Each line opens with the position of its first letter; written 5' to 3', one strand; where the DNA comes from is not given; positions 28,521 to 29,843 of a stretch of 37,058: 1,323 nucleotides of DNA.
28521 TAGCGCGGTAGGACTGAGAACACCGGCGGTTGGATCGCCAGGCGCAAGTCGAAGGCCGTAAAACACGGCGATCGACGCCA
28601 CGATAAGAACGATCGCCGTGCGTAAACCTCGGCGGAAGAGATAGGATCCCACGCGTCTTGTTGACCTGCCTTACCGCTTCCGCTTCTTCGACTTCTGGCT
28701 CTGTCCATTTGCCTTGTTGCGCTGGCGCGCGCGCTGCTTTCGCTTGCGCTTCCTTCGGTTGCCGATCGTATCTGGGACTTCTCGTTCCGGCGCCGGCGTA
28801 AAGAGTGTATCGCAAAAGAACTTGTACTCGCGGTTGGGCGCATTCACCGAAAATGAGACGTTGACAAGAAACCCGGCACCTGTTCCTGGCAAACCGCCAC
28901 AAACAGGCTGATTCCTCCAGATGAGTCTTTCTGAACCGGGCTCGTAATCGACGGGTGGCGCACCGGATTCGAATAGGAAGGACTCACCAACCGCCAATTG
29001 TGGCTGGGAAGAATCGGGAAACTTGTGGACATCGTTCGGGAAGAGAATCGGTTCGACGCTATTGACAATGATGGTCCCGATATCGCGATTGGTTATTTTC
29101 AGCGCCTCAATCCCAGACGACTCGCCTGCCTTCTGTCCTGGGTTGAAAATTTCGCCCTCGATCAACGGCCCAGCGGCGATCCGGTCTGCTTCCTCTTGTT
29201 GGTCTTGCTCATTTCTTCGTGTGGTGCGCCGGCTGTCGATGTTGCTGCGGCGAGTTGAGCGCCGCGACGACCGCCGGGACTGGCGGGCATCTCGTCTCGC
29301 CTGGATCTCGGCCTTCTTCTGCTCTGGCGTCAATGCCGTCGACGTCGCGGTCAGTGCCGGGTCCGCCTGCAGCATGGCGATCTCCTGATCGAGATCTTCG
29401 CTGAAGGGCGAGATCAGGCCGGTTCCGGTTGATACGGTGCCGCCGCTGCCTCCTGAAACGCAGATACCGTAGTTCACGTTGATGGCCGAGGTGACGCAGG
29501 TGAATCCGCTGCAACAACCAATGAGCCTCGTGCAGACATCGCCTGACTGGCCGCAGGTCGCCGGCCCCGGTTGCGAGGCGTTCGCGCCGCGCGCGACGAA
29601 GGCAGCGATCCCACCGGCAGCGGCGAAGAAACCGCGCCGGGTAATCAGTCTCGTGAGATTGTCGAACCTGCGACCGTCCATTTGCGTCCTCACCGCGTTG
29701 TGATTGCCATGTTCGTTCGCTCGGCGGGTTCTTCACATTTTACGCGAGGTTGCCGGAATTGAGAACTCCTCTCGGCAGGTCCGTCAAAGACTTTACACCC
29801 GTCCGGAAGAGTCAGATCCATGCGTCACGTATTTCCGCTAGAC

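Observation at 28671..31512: Lower-GC two-gene block splits an ABC importer operon between its binding-protein and permease genes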

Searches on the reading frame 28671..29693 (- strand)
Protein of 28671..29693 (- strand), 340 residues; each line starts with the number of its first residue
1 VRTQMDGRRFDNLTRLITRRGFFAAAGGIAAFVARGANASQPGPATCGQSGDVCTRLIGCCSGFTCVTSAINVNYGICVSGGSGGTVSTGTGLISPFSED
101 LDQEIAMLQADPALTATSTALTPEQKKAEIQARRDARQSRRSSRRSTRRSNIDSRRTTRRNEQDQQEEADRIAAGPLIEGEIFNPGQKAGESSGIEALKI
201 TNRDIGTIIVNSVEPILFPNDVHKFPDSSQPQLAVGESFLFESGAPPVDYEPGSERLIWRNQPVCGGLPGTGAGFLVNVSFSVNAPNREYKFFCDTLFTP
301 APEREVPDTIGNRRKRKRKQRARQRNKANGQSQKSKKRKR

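Call 3: search_protein_families(library=pfam, proteins=[window:28671-29693:-], max_evalue=0.01)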
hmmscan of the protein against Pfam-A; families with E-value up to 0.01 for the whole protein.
window:28671-29693:- (340 aa): 0 families

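Call 8: find_homologous_proteins(query=window:28671-29693:-, max_evalue=0.001)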
Query window:28671-29693:- (340 aa): 41 proteins with E <= 0.001 among 7960 candidates.
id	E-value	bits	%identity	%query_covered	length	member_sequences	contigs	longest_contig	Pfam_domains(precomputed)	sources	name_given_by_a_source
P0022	2.3e-220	748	100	99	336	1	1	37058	-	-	-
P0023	3.7e-164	564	79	99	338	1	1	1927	-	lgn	-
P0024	8.2e-113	395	60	98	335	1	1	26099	-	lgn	-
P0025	2.1e-100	354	53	88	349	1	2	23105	-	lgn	-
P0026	2.2e-99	351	52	91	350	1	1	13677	-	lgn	-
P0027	1.8e-94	335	49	99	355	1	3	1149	-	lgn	-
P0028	1.9e-84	302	56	75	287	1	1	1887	-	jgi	jgi:hypothetical protein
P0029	2.9e-73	265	45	98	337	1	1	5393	-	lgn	-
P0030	1.5e-64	236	46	74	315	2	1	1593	-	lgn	-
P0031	1.6e-57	213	42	97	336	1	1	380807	-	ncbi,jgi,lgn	jgi:hypothetical protein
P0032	3.6e-57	212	39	96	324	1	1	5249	-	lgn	-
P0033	5.5e-56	208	38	91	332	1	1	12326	-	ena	-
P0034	6.6e-55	205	38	99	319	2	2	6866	-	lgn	-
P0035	1.4e-54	203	40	86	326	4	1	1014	-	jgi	-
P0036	6.0e-54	201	41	86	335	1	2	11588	-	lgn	-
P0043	8.2e-52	194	39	94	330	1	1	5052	-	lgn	-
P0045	2.8e-51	193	38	95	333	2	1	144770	-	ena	-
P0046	4.1e-51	192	36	86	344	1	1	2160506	-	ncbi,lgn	-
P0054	8.5e-48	181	39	84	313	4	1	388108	-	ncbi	ncbi:MAG: hypothetical protein U0075_01690 [Thermomicrobiales bacterium]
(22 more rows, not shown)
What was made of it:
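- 28671..29681 (-): ORF-A, 336 aa (the mechanical ORF starts at GTG 29693). Domains: Tat-type leader, six-Cys knot, basic helix, LTD-like Ig domain and polybasic tail. 41 homologues (call 8).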

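Call 10: find_encoding_contigs(protein=P0024, flank=8000, max_places=2)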
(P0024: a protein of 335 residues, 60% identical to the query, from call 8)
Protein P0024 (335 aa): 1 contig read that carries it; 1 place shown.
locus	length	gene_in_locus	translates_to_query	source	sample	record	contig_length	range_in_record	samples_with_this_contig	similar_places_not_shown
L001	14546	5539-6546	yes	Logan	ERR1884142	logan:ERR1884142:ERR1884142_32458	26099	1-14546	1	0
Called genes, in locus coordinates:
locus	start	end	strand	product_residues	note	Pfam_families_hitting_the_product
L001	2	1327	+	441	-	?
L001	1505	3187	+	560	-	PF00496:SBP_bac_5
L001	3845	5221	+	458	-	-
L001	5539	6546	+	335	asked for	-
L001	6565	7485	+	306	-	PF19300:BPD_transp_1_N (weak), PF00528:BPD_transp_1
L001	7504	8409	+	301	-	PF12911:OppC_N, PF00528:BPD_transp_1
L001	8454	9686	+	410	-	PF00890:FAD_binding_2 (weak), PF01266:DAO (weak), PF01494:FAD_binding_3, PF04820:Trp_halogenase (faint), PF07992:Pyr_redox_2 (faint), PF13450:NAD_binding_8 (weak)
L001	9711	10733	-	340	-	PF03747:ADP_ribosyl_GH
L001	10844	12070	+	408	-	PF01053:Cys_Met_Meta_PP, PF00155:Aminotran_1_2 (weak), PF01041:DegT_DnrJ_EryC1 (faint)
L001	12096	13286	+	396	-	PF00266:Aminotran_5, PF01053:Cys_Met_Meta_PP (faint), PF01041:DegT_DnrJ_EryC1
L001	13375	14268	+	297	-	PF00535:Glycos_transf_2, PF10111:Glyco_tranf_2_2 (faint), PF13506:Glyco_transf_21 (weak), PF13632:Glyco_trans_2_3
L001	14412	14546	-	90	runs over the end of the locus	PF11746:DUF3303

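Call 11: find_encoding_contigs(protein=P0025, flank=8000, max_places=2)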
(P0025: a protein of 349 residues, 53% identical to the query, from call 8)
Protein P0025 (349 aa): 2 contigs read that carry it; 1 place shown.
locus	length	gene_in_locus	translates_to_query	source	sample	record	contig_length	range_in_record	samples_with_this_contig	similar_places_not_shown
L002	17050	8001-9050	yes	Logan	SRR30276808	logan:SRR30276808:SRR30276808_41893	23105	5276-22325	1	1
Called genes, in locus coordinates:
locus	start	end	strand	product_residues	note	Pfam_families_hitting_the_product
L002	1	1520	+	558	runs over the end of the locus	PF01202:SKI, PF13685:Fe-ADH_2 (faint), PF01761:DHQ_synthase, PF24621:DHQS_C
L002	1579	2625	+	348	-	PF00294:PfkB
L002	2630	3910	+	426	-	PF05221:AdoHcyase, PF07991:KARI_N (faint), PF05221:AdoHcyase, PF02826:2-Hacid_dh_C, PF00670:AdoHcyase_NAD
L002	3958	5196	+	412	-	PF00438:S-AdoMet_synt_N, PF02772:S-AdoMet_synt_M, PF02773:S-AdoMet_synt_C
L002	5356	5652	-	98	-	-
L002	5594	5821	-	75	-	-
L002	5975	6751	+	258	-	PF12804:NTP_transf_3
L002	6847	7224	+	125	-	PF06803:DUF1232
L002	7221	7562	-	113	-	-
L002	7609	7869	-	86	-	-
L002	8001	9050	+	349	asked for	-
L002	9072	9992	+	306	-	PF19300:BPD_transp_1_N, PF00528:BPD_transp_1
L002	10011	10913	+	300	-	PF12911:OppC_N, PF00528:BPD_transp_1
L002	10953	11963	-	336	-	PF03747:ADP_ribosyl_GH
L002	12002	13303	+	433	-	PF01053:Cys_Met_Meta_PP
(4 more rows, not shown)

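Call 12: find_encoding_contigs(protein=P0031, flank=8000, max_places=2)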
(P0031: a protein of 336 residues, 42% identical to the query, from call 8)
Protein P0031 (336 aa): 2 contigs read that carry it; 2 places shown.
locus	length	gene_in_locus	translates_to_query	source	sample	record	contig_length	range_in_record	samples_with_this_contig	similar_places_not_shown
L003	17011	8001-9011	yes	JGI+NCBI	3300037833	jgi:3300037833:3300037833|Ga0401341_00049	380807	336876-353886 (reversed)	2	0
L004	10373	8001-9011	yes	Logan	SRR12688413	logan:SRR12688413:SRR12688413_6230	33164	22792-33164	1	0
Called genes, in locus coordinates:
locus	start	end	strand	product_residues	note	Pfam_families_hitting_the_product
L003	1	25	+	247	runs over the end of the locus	PF10418:DHODB_Fe-S_bind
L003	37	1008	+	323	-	PF01180:DHO_dh, PF01207:Dus (weak), PF00977:His_biosynth (faint), PF03060:NMO (weak)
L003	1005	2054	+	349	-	PF01699:Na_Ca_ex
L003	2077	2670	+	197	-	PF00156:Pribosyltran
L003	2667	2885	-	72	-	-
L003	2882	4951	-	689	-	PF22745:Nlig-Ia, PF01653:DNA_ligase_aden, PF03120:OB_DNA_ligase, PF03119:DNA_ligase_ZBD, PF12826:HHH_2, PF14520:HHH_5 (weak), PF00533:BRCT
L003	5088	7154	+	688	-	PF00929:RNase_T, PF01541:GIY-YIG, PF27096:UvrC_M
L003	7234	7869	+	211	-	PF03167:UDG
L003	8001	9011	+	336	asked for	-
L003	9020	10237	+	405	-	PF00070:Pyr_redox (weak), PF01266:DAO (weak), PF01494:FAD_binding_3, PF07992:Pyr_redox_2 (faint)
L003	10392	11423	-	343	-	PF03747:ADP_ribosyl_GH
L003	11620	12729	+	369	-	PF01053:Cys_Met_Meta_PP, PF00155:Aminotran_1_2 (weak), PF01041:DegT_DnrJ_EryC1 (weak), PF01212:Beta_elim_lyase (weak), PF00266:Aminotran_5 (faint)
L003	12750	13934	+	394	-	PF00266:Aminotran_5, PF00155:Aminotran_1_2 (faint), PF01041:DegT_DnrJ_EryC1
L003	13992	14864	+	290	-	PF00535:Glycos_transf_2, PF13641:Glyco_tranf_2_3, PF13506:Glyco_transf_21 (weak), PF13632:Glyco_trans_2_3 (weak)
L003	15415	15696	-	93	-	PF11746:DUF3303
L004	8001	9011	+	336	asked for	-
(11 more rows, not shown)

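Call 13: find_encoding_contigs(protein=P0046, flank=8000, max_places=2)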
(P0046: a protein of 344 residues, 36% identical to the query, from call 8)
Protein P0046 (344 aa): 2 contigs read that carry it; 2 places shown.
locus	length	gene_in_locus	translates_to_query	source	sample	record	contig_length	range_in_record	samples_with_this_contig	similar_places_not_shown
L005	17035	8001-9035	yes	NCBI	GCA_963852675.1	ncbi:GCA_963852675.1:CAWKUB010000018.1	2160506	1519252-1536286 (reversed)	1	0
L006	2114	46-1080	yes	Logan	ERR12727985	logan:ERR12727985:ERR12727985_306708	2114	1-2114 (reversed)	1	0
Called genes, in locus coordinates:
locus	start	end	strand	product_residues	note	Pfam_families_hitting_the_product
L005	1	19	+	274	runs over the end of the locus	PF10418:DHODB_Fe-S_bind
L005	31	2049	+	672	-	PF01180:DHO_dh, PF01207:Dus (weak), PF03060:NMO (weak), PF01699:Na_Ca_ex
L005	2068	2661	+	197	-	PF00156:Pribosyltran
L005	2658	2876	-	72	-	-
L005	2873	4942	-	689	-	PF22745:Nlig-Ia, PF01653:DNA_ligase_aden, PF03120:OB_DNA_ligase, PF03119:DNA_ligase_ZBD, PF00633:HHH (faint), PF12826:HHH_2, PF14520:HHH_5, PF00533:BRCT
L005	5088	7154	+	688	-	PF00929:RNase_T, PF01541:GIY-YIG, PF27096:UvrC_M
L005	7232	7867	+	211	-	PF03167:UDG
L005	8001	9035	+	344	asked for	-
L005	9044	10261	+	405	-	PF00070:Pyr_redox (weak), PF01266:DAO (weak), PF01494:FAD_binding_3, PF04820:Trp_halogenase (faint), PF07992:Pyr_redox_2 (faint)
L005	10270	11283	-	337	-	PF03747:ADP_ribosyl_GH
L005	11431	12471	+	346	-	PF13384:HTH_23 (weak), PF13518:HTH_28, PF13565:HTH_32, PF00665:rve, PF13683:rve_3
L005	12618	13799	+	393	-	PF01053:Cys_Met_Meta_PP, PF00155:Aminotran_1_2, PF01041:DegT_DnrJ_EryC1 (weak), PF01212:Beta_elim_lyase (weak)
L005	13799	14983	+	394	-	PF00266:Aminotran_5, PF00155:Aminotran_1_2 (faint), PF01041:DegT_DnrJ_EryC1, PF01053:Cys_Met_Meta_PP (weak)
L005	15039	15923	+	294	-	PF00535:Glycos_transf_2, PF13641:Glyco_tranf_2_3, PF13506:Glyco_transf_21 (weak), PF13632:Glyco_trans_2_3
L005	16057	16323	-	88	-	PF11746:DUF3303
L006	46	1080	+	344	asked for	-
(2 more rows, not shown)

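Call 14: find_encoding_contigs(protein=P0054, flank=8000, max_places=2)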
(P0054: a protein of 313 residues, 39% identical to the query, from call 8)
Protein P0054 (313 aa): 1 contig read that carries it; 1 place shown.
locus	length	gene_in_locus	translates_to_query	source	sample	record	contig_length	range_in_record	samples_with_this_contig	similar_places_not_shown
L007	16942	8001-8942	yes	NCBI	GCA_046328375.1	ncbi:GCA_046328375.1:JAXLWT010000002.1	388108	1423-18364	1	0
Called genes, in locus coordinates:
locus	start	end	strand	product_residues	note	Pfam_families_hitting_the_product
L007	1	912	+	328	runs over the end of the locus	PF01180:DHO_dh, PF01207:Dus (weak), PF00977:His_biosynth (faint), PF03060:NMO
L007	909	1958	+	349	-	PF01699:Na_Ca_ex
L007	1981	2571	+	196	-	PF00156:Pribosyltran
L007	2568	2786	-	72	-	-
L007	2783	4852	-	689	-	PF22745:Nlig-Ia, PF01653:DNA_ligase_aden, PF03120:OB_DNA_ligase, PF03119:DNA_ligase_ZBD, PF00633:HHH (faint), PF12826:HHH_2, PF14520:HHH_5, PF00533:BRCT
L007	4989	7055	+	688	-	PF00929:RNase_T, PF01541:GIY-YIG, PF27096:UvrC_M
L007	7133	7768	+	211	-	PF03167:UDG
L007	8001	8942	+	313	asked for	-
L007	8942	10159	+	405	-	PF00070:Pyr_redox (weak), PF00890:FAD_binding_2 (faint), PF01266:DAO (weak), PF01494:FAD_binding_3, PF04820:Trp_halogenase (faint), PF07992:Pyr_redox_2 (faint)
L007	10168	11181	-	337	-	PF03747:ADP_ribosyl_GH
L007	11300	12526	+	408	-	PF01053:Cys_Met_Meta_PP, PF00155:Aminotran_1_2, PF01041:DegT_DnrJ_EryC1 (weak), PF01212:Beta_elim_lyase (weak), PF00266:Aminotran_5 (faint)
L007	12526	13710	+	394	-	PF00266:Aminotran_5, PF01053:Cys_Met_Meta_PP (weak), PF01041:DegT_DnrJ_EryC1, PF00155:Aminotran_1_2 (faint)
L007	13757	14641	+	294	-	PF00535:Glycos_transf_2, PF13641:Glyco_tranf_2_3, PF13632:Glyco_trans_2_3 (weak)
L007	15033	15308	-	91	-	PF11746:DUF3303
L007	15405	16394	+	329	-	-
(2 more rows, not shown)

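Call 22: find_related_loci(query=A1, collection=genome_contigs, flank=10000)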
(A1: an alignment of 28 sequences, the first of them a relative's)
Query A1 (336 aa) in genome_contigs; peptide patterns used: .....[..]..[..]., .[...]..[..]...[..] (x = any residue, [..] = any of these).
32 stretches matched a pattern; 13 encode a relative of the query (tblastn E <= 1e-3); 13 distinct loci.
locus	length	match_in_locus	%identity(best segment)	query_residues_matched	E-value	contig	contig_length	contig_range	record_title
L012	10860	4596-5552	37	1-334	3e-57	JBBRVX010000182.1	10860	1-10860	MAG: Thermomicrobiales bacterium isolate La3_metabat2.280 La3_metabat2.280_K_3152661_L_10860_cov_13.0000, whole genome s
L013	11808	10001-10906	41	1-331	1e-48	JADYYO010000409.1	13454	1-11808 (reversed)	MAG: Thermomicrobiales bacterium isolate SJ531 c_000001856814, whole genome shotgun sequence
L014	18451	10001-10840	40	1-291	4e-48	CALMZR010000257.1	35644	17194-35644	MAG TPA_asm: uncultured Chloroflexi bacterium isolate SRR6670122_bin.72_CONCOCT_v1.1_MAG genome assembly, contig: ERZ534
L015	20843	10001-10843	40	1-291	1e-45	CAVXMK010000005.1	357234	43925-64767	MAG: uncultured Chloroflexia bacterium isolate MFD02840.bin.2.193 genome assembly, contig: contig_121966, whole genome s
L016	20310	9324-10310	39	1-318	2e-44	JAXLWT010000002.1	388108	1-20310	MAG: Thermomicrobiales bacterium isolate STL-CHL30 C1.275.fa-2, whole genome shotgun sequence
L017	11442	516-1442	35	1-323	1e-44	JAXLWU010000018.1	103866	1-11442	MAG: Thermomicrobiales bacterium isolate STL-CHL31 C2.82.fa-18, whole genome shotgun sequence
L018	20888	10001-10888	39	1-291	2e-41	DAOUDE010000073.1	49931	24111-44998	MAG TPA_asm: Thermomicrobiales bacterium isolate M11_10 k145_3438364, whole genome shotgun sequence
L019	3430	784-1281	48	1-163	4e-39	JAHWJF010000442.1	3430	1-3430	MAG: Chloroflexota bacterium isolate 0707_bin10 NODE_11104_length_3430_cov_5.008889, whole genome shotgun sequence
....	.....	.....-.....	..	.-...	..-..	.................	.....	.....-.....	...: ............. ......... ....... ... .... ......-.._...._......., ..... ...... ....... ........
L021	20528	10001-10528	42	1-171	2e-32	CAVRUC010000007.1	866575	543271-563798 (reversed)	MAG: uncultured Chloroflexia bacterium isolate MFD02840.bin.1.240 genome assembly, contig: contig_31997, whole genome sh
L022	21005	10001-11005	37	1-330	5e-32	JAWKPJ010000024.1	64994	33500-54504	MAG: Thermomicrobiales bacterium isolate AC2.42 AC2.42.fa-24, whole genome shotgun sequence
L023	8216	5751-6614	38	1-291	7e-30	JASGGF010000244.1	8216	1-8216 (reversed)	MAG: Thermomicrobiales bacterium isolate 5H213 JMF-2111-06-0005.hyb.bin.213_243, whole genome shotgun sequence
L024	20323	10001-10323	47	1-104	2e-17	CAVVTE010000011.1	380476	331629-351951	MAG: uncultured Chloroflexia bacterium isolate MFD02840.bin.2.158 genome assembly, contig: contig_21694, whole genome sh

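Call 33: predict_structure(alignment_id=A1)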
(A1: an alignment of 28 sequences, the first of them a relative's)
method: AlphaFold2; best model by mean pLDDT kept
length: 336 residues; sequences in the alignment: 28
mean_pLDDT: 75.0   pTM: 0.47
mean pLDDT of the five models: 75.0, 72.8, 71.4, 69.9, 69.0
residues with pLDDT >= 90: 107; 70-90: 110; 50-70: 73; < 50: 46
segments of 3 or more residues with pLDDT < 50: 16-40, 88-92, 107-114, 301-305
pLDDT, mean of each block of 10 residues (from residue 1): 59 49 42 35 72 76 71 73 52 51 49 61 91 93 95 95 90 93 66 94 95 89 91 93 76 87 78 94 92 68 52 79 78 69
secondary structure, 60 per line:
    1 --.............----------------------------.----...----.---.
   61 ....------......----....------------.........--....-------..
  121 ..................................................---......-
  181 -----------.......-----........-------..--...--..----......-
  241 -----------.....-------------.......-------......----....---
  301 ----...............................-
elements in order: H3-15 E49-51 E60-64 E71-76 E81-84 H97-105 H108-111 H119-170 E174-179 E192-198 E204-211 E234-239 E252-256 E270-276 E284-289 E294-297 H305-335
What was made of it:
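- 28671..29681 (-): AF2 model pLDDT 75 (call 33).
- On Knottin / inhibitor cystine knot: Model coordinates are not accessible. pLDDT is only about 72 in this region (call 33).
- On Lamin tail domain (PF00932): Domain pLDDT is about 90 (call 33).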

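Call 37: fold_search(model_id=the predicted structure, library=pdb)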
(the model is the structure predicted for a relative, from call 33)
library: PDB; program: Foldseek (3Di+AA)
matches with E <= 10: 647; with E <= 0.001: 0
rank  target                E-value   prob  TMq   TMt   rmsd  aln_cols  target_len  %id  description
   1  6ghd_B                1.8e-02  0.97  0.20  0.46   8.6       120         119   11  Structural analysis of the ternary complex between lamin A/C, BAF and emerin identifies an interface disrupted in auto (released 2018-08-08)
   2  3jt0_A                2.0e-02  0.99  0.22  0.55   4.9       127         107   16  Crystal Structure of the C-terminal fragment (426-558) Lamin-B1 from Homo sapiens, Northeast Structural Genomics Conso (released 2009-09-22)
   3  1ifr                  3.5e-02  0.98  0.21  0.51   4.9       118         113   12  Structure of Lamin A/C Globular Domain (released 2002-07-17)
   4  1xq4_B                3.7e-02  0.93  0.19  0.46   6.5       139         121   13  Crystal Structure of the Putative ApaA Protein from Bordetella pertussis, Northeast Structural Genomics Target BeR40 (released 2004-11-09)
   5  1xq4_A                3.9e-02  0.98  0.21  0.50   5.7       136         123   15  Crystal Structure of the Putative ApaA Protein from Bordetella pertussis, Northeast Structural Genomics Target BeR40 (released 2004-11-09)
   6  8fk7_A                3.9e-02  0.94  0.20  0.41   6.8       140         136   14  Structure of the Pyrobaculum calidifontis flagellar-like archaeal type IV pilus (released 2023-06-28)
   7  3gef_A                4.1e-02  0.98  0.21  0.50   4.6       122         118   12  Crystal structure of the R482W mutant of lamin A/C (released 2009-08-04)
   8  6ghd_F                4.4e-02  0.92  0.20  0.47   8.2       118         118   12  Structural analysis of the ternary complex between lamin A/C, BAF and emerin identifies an interface disrupted in auto (released 2018-08-08)
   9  3umn_B                4.6e-02  0.87  0.19  0.43   8.4       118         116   14  Crystal Structure of Lamin-B1 (released 2011-11-30)
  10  1xq4_C                4.6e-02  0.87  0.18  0.42   6.7       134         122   14  Crystal Structure of the Putative ApaA Protein from Bordetella pertussis, Northeast Structural Genomics Target BeR40 (released 2004-11-09)
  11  7crg_A                4.9e-02  0.90  0.20  0.43   8.6       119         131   11  Beta-strand-mediated dimeric formation of the extended Ig-like domains of human lamin A/C (released 2021-08-25)
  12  7crg_B                5.2e-02  0.90  0.20  0.43   8.7       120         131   11  Beta-strand-mediated dimeric formation of the extended Ig-like domains of human lamin A/C (released 2021-08-25)
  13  7yvd_C                5.2e-02  0.89  0.20  0.42   8.8       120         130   10  The crystal structure of the progerin C-terminal peptide and the Ig-like domain of lamin A/C (released 2023-08-30)
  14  6tqs_B                5.8e-02  0.80  0.17  0.35   6.9       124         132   17  The crystal structure of the MSP domain of human MOSPD2 in complex with the conventional FFAT motif of ORP1. (released 2020-11-18)
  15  6w8u_A                6.1e-02  0.63  0.17  0.32   8.2       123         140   10  Cryo-EM of the Pyrobaculum arsenaticum pilus (released 2020-07-08)
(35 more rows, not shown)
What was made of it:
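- On Lamin tail domain (PF00932): The Foldseek top hits are lamin A/C and B1 Ig-folds: probability 0.97-0.99, TM-score on the target 0.46-0.55, E about 0.02 (call 37).
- LTD-like fold: Foldseek top hits are lamin Ig-folds with probability 0.97-0.99 (call 37).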
